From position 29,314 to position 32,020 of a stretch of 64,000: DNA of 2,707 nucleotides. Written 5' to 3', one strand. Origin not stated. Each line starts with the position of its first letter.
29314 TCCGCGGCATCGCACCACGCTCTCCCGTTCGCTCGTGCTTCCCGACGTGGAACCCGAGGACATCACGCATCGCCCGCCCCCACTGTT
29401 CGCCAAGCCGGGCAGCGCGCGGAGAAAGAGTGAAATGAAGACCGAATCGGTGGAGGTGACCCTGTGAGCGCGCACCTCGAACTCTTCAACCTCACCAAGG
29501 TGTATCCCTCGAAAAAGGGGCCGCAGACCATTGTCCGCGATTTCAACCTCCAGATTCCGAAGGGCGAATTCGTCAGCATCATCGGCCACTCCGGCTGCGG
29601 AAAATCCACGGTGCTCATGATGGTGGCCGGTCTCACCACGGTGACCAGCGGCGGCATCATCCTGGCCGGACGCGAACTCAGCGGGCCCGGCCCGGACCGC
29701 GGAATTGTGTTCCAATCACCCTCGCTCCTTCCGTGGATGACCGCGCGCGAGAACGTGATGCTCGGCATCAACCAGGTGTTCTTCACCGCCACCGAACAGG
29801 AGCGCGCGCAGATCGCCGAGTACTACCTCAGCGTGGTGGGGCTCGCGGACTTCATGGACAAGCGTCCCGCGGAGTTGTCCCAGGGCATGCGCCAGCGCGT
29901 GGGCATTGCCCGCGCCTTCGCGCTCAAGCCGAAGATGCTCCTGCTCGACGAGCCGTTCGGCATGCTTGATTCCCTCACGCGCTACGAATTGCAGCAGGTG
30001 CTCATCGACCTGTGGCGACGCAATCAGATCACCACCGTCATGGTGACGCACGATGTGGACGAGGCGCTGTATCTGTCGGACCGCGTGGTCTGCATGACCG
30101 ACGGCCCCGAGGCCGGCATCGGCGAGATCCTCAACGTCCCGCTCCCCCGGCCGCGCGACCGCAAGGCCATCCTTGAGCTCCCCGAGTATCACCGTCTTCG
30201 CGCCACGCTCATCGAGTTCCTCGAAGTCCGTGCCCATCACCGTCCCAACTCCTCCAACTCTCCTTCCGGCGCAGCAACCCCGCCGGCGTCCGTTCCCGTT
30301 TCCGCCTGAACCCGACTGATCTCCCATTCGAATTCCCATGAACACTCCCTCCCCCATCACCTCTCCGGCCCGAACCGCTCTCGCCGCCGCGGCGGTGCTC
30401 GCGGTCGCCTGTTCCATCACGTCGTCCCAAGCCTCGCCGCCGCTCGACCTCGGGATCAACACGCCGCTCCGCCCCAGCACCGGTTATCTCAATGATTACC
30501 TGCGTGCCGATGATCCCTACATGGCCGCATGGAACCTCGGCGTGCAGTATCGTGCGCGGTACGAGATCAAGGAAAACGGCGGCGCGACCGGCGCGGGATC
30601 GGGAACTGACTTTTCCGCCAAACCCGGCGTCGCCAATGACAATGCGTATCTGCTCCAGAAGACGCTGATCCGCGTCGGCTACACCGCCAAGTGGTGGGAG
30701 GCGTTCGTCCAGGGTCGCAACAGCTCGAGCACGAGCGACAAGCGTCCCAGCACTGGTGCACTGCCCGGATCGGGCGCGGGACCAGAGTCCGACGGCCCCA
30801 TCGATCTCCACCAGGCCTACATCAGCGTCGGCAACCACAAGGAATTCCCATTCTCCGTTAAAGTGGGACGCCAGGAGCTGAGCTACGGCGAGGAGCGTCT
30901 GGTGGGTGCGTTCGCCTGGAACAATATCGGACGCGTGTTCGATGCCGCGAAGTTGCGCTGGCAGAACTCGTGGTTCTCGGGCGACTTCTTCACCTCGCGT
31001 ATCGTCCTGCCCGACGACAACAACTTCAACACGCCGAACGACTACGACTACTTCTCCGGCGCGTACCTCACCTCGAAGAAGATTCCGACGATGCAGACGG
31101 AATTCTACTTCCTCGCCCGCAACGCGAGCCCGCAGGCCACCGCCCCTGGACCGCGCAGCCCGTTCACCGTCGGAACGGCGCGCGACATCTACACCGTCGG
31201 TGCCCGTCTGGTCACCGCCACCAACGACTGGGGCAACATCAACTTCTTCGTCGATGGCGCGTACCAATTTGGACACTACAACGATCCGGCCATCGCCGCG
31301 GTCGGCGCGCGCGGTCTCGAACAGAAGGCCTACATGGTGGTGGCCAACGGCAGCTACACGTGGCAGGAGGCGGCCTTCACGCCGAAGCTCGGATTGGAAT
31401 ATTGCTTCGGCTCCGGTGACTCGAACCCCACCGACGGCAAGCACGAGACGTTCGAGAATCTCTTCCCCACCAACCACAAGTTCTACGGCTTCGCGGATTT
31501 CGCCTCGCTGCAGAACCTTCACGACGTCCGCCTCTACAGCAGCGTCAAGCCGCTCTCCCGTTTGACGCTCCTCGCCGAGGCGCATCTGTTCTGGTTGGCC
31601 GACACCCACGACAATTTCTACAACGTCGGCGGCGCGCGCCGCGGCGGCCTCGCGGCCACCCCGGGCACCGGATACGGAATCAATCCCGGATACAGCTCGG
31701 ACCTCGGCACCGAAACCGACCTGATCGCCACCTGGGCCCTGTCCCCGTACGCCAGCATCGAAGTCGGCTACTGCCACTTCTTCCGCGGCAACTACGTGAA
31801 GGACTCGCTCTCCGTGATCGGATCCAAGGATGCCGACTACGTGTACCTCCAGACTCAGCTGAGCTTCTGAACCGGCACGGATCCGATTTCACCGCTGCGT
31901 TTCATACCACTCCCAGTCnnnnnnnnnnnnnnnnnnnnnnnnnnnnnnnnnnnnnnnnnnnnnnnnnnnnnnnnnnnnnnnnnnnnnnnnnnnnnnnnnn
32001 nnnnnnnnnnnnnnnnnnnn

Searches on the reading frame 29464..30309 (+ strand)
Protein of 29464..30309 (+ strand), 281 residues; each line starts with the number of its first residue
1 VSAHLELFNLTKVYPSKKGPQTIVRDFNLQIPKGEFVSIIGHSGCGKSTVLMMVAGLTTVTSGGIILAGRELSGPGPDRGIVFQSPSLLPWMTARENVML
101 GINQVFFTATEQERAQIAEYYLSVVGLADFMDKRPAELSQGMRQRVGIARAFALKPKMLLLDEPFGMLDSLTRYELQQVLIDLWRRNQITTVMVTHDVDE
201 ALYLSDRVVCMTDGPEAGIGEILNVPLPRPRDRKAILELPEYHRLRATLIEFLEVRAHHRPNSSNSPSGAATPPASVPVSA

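Call 7: search_protein_families(library=pfam, proteins=[window:29464-30309:+])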
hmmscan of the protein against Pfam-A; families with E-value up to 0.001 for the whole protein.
window:29464-30309:+ (281 aa): 1 family
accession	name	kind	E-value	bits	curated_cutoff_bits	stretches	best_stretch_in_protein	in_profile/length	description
PF00005.33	ABC_tran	-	1.6e-32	113.4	25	1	25-165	2-136/137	ABC transporter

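Call 8: search_protein_families(library=ncbifam, proteins=[window:29464-30309:+])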
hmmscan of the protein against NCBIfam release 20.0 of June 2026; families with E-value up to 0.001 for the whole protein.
window:29464-30309:+ (281 aa): 187 families (the best 25 are shown)
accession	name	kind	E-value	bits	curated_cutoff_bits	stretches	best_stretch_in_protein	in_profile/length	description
TIGR01184.1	ntrCD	subfamily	3.3e-94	314.8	291.8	1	25-253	2-230/230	nitrate ABC transporter ATP-binding protein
NF040729.1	ABC_ATP_SaoA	equivalog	6.6e-66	222.2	360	1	5-254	2-244/248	ABC transporter ATP-binding protein SaoA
NF008421.0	PRK11248.1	equivalog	1.2e-57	195.3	357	1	9-216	3-207/255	taurine ABC transporter ATP-binding subunit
TIGR03265.1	PhnT2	equivalog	3e-57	194.5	457.7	1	19-214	15-211/353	putative 2-aminoethylphosphonate ABC transporter ATP-binding protein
NF008420.0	PRK11247.1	equivalog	2.4e-54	184.2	395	1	19-235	23-228/257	aliphatic sulfonates ABC transporter ATP-binding protein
NF006987.0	PRK09452.1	equivalog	3.1e-52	177.5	482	1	5-215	18-225/378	spermidine/putrescine ABC transporter ATP-binding protein PotA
TIGR01186.1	proV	subfamily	1.4e-51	175.8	326.6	1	18-220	3-212/363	betaine/proline/choline family ABC transporter ATP-binding protein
NF008653.0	PRK11650.1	subfamily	1e-48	166.2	432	1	3-224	2-221/357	sn-glycerol-3-phosphate ABC transporter ATP-binding protein UgpC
NF008621.0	PRK11607.1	equivalog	1.9e-48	165.1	613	1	4-221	19-233/377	putrescine ABC transporter ATP-binding subunit PotG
TIGR00968.1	3a0106s01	subfamily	3.8e-48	164.1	342.75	1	19-216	11-209/237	sulfate ABC transporter ATP-binding protein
TIGR01187.1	potA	subfamily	1.4e-47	162.4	355.6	1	39-219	1-182/325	polyamine ABC transporter ATP-binding protein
NF043075.1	MMSYN1_0197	equivalog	3.7e-47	160.9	550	1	5-220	3-215/341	spermidine/putrescine ABC transporter ATP-binding protein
TIGR03415.1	ABC_choXWV_ATP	equivalog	4.4e-46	157.5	483.75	2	81-214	110-241/382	choline ABC transporter ATP-binding protein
NF008233.0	PRK11000.1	equivalog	1.7e-44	152.2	568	1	5-225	4-221/369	maltose/maltodextrin ABC transporter ATP-binding protein MalK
NF008513.0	PRK11432.1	equivalog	4.8e-44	150.7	496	1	5-215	7-214/351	ferric ABC transporter ATP-binding protein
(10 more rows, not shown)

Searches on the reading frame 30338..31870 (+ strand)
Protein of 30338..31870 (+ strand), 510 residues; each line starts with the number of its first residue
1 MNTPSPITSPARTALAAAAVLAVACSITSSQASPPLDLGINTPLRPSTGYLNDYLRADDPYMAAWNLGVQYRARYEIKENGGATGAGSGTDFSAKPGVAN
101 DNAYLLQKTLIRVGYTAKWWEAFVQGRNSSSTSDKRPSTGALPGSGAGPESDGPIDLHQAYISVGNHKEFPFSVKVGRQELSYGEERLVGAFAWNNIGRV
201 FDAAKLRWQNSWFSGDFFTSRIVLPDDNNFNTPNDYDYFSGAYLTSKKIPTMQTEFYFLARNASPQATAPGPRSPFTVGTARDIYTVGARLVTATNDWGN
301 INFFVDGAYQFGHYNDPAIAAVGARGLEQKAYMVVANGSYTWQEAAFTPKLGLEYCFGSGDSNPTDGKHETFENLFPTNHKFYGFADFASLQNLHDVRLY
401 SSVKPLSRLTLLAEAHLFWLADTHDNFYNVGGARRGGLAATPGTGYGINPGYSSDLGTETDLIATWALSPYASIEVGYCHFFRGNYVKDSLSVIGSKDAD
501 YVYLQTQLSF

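Call 7: search_protein_families(library=pfam, proteins=[window:30338-31870:+])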
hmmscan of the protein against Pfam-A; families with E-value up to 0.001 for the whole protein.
window:30338-31870:+ (510 aa): 1 family
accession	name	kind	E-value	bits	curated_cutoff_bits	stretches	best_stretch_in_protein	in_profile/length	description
PF13372.12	Alginate_exp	-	1.2e-61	209.1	25.2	1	66-489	4-383/395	Alginate export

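Call 8: search_protein_families(library=ncbifam, proteins=[window:30338-31870:+])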
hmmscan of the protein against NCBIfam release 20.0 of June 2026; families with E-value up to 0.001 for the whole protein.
window:30338-31870:+ (510 aa): 0 families
